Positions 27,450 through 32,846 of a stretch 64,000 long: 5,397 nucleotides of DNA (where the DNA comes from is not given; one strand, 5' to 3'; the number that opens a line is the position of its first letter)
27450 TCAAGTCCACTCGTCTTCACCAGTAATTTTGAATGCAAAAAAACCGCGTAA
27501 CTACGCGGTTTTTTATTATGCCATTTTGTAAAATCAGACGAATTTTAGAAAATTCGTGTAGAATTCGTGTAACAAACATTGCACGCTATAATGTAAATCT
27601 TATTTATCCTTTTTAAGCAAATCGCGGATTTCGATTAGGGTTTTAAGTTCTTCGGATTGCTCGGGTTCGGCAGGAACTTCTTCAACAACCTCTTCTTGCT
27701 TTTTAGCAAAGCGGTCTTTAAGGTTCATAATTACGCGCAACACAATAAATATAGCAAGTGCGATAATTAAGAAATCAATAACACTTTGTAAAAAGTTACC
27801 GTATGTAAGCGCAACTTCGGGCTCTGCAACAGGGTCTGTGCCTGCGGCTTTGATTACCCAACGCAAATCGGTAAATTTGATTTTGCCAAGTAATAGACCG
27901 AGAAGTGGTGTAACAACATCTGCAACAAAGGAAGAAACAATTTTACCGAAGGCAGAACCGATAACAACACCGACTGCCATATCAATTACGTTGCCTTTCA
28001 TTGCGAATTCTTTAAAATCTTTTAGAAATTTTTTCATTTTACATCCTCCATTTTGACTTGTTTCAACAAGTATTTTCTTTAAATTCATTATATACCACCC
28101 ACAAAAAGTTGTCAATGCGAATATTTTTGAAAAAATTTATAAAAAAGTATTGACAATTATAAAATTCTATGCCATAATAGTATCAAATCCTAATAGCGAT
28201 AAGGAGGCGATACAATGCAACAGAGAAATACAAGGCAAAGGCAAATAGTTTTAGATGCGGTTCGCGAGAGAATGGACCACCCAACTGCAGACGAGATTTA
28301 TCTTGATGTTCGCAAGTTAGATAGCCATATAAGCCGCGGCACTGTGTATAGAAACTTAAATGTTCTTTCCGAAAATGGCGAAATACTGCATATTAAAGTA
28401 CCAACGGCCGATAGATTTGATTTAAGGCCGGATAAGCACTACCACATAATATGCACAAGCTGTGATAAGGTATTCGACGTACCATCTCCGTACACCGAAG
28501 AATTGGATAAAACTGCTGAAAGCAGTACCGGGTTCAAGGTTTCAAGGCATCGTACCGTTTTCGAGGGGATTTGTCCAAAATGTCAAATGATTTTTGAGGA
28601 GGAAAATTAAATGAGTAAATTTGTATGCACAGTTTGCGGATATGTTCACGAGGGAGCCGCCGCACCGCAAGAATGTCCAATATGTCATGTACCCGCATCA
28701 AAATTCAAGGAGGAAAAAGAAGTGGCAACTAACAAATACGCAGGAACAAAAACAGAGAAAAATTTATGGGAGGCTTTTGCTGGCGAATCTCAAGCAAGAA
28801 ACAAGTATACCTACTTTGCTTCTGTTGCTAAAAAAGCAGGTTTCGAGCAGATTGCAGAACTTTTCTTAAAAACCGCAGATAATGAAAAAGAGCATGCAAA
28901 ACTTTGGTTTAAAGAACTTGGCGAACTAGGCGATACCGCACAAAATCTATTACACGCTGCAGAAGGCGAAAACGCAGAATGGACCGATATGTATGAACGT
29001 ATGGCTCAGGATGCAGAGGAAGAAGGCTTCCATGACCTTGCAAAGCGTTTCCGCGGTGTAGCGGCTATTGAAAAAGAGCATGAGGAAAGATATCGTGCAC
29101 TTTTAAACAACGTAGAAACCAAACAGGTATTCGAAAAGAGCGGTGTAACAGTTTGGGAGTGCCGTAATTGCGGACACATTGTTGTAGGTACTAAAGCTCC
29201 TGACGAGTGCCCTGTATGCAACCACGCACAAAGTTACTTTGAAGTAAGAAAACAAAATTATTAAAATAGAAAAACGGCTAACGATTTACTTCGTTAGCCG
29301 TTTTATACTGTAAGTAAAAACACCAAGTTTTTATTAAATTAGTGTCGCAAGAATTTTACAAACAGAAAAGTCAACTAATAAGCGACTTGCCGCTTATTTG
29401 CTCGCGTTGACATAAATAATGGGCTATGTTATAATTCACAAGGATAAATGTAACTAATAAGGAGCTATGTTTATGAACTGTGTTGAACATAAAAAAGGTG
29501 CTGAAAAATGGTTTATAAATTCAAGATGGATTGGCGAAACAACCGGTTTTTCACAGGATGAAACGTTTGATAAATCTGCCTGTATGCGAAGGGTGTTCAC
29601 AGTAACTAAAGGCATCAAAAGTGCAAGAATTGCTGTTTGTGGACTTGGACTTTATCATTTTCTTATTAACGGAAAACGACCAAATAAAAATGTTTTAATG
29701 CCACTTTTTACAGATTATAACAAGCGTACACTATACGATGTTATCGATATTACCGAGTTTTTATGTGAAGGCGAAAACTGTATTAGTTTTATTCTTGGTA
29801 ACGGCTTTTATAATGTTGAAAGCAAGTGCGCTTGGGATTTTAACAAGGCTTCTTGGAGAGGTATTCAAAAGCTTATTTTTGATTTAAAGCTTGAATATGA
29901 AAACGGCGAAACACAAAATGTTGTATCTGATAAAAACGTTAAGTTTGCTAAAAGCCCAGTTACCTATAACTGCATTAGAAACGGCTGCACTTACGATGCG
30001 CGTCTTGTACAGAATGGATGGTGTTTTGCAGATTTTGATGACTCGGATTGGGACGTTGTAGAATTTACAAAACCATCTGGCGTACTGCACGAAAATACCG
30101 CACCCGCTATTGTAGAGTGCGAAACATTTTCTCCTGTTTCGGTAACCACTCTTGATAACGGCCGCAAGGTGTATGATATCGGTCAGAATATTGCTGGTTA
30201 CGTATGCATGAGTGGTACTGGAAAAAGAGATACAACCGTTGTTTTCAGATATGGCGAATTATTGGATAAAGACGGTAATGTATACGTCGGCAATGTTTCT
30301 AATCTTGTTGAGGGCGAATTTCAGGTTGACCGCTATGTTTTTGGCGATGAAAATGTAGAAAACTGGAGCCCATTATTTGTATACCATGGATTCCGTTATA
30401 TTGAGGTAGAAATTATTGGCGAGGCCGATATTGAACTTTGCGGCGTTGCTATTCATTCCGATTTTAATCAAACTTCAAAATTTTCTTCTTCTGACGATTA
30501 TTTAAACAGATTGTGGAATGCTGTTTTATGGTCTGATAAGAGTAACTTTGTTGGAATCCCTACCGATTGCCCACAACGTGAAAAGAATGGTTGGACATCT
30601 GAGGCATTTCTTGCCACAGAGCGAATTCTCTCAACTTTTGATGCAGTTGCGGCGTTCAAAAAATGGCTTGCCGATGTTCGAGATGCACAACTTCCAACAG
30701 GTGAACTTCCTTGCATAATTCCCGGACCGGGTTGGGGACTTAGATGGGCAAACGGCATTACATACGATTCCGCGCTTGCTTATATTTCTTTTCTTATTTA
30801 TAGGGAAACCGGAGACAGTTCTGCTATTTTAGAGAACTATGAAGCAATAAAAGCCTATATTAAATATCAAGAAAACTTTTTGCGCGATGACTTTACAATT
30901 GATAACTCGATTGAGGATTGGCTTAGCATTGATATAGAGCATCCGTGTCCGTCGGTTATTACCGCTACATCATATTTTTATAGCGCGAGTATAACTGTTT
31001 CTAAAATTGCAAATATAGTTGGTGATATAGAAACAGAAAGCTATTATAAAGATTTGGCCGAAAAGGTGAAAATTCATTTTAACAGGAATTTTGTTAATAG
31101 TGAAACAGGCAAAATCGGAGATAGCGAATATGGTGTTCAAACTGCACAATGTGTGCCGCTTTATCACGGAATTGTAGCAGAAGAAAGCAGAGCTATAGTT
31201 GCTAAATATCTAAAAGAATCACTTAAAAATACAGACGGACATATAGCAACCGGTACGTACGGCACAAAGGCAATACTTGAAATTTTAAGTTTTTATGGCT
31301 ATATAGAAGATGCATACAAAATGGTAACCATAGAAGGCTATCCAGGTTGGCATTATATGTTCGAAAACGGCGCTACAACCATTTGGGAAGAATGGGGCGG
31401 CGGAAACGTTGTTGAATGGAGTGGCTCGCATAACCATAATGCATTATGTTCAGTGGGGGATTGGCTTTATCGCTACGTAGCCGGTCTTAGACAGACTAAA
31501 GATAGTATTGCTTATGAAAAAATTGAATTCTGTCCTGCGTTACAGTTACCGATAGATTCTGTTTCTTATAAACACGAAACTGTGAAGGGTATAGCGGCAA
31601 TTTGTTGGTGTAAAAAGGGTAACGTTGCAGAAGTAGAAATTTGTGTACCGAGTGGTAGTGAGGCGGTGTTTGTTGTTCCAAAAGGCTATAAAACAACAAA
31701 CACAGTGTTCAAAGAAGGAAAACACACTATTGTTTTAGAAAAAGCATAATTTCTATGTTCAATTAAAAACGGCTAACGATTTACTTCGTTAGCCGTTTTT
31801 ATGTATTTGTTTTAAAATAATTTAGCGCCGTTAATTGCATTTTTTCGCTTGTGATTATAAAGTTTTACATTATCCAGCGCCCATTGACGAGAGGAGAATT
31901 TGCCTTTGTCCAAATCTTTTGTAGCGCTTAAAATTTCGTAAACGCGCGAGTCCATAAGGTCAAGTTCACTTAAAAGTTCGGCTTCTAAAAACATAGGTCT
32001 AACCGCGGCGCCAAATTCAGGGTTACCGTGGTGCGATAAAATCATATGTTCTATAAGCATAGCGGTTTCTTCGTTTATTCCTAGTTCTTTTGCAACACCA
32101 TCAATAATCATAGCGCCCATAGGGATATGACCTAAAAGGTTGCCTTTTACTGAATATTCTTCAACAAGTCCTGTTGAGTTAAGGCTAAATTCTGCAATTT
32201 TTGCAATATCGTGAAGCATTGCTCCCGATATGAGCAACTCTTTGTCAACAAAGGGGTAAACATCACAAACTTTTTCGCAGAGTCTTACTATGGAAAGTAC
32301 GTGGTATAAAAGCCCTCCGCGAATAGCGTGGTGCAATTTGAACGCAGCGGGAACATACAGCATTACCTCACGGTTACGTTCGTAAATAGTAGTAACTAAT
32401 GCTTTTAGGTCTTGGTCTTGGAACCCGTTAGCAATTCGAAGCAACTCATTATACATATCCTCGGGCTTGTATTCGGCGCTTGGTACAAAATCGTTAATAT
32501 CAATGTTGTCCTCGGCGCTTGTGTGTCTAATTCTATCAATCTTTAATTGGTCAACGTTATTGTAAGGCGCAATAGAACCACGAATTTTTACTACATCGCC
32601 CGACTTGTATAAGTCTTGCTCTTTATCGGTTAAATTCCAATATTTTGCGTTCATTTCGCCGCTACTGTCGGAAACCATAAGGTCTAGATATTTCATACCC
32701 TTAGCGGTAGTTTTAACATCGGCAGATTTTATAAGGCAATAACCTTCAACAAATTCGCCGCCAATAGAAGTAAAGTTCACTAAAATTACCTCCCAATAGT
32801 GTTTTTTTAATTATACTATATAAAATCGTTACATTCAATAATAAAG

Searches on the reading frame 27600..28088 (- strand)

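Call 77: search_protein_families(library=pfam, proteins=[window:27600-28088:-], max_evalue=0.00001)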
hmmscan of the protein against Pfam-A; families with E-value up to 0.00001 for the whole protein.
window:27600-28088:- (162 aa): 1 family
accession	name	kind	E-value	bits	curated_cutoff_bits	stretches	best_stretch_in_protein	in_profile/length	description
PF01741.23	MscL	-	8.8e-42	142.8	27.4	1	21-159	1-123/123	Large-conductance mechanosensitive channel, MscL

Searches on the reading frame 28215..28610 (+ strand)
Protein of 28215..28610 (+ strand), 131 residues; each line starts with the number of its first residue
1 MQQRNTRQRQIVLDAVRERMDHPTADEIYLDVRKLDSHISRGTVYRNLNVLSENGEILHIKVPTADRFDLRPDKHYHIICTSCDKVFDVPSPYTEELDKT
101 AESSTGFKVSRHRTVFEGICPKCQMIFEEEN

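Call 77: search_protein_families(library=pfam, proteins=[window:28215-28610:+], max_evalue=0.00001)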
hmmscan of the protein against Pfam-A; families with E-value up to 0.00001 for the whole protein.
window:28215-28610:+ (131 aa): 1 family
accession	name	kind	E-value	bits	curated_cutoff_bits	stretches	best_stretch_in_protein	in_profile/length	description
PF01475.25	FUR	-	1e-25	90.6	23.1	1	3-113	4-117/121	Ferric uptake regulator family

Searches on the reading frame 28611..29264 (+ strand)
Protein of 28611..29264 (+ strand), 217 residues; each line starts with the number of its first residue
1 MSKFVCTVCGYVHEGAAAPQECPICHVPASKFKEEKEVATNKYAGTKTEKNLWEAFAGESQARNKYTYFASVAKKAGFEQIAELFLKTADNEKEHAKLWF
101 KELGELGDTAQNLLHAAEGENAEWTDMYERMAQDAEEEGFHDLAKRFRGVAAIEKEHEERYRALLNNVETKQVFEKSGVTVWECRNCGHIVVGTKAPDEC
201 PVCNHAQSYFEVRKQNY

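Call 77: search_protein_families(library=pfam, proteins=[window:28611-29264:+], max_evalue=0.00001)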
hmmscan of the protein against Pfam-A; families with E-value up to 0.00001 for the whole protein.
window:28611-29264:+ (217 aa): 5 families
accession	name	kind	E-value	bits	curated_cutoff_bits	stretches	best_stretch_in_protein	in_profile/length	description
PF21349.2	RUBY_RBDX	-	1.4e-27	95.3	26.5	2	182-211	1-30/30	Rubrerythrin, rubredoxin-like domain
PF02915.23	Rubrerythrin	-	4e-24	86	22.8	1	50-165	1-137/137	Rubrerythrin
PF00210.30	Ferritin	-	3.2e-09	37.3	24.5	1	50-168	2-139/142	Ferritin-like domain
PF23455.1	DUF7129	-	4.6e-07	29.9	30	0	180-204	10-34/45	Domain of unknown function (DUF7129)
PF23458.2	DUF7130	-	2.9e-06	27.5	35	0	165-208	38-81/89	Domain of unknown function (DUF7130)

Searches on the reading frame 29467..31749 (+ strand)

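Call 77: search_protein_families(library=pfam, proteins=[window:29467-31749:+], max_evalue=0.00001)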
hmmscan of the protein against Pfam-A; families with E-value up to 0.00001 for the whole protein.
window:29467-31749:+ (760 aa): 3 families
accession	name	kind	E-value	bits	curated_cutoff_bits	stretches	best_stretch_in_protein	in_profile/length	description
PF17389.8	Bac_rhamnosid6H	-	4.2e-84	283.2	24.5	1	335-671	2-339/339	Bacterial alpha-L-rhamnosidase 6 hairpin glycosidase domain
PF08531.16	Bac_rhamnosid_N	-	5.1e-42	144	25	1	49-216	2-169/172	Alpha-L-rhamnosidase N-terminal domain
PF05592.18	Bac_rhamnosid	-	6.3e-19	68.2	22.2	1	229-329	3-101/102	Bacterial alpha-L-rhamnosidase concanavalin-like domain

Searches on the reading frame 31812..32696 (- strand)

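Call 77: search_protein_families(library=pfam, proteins=[window:31812-32696:-], max_evalue=0.00001)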
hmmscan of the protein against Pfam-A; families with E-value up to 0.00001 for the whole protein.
window:31812-32696:- (294 aa): 2 families
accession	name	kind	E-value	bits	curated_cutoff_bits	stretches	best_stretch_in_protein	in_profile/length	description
PF01966.28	HD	-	1.7e-11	44.9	22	1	130-248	2-113/116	HD domain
PF07514.17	TraI_2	-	1.8e-06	27.6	23.9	1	89-149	26-86/324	Putative helicase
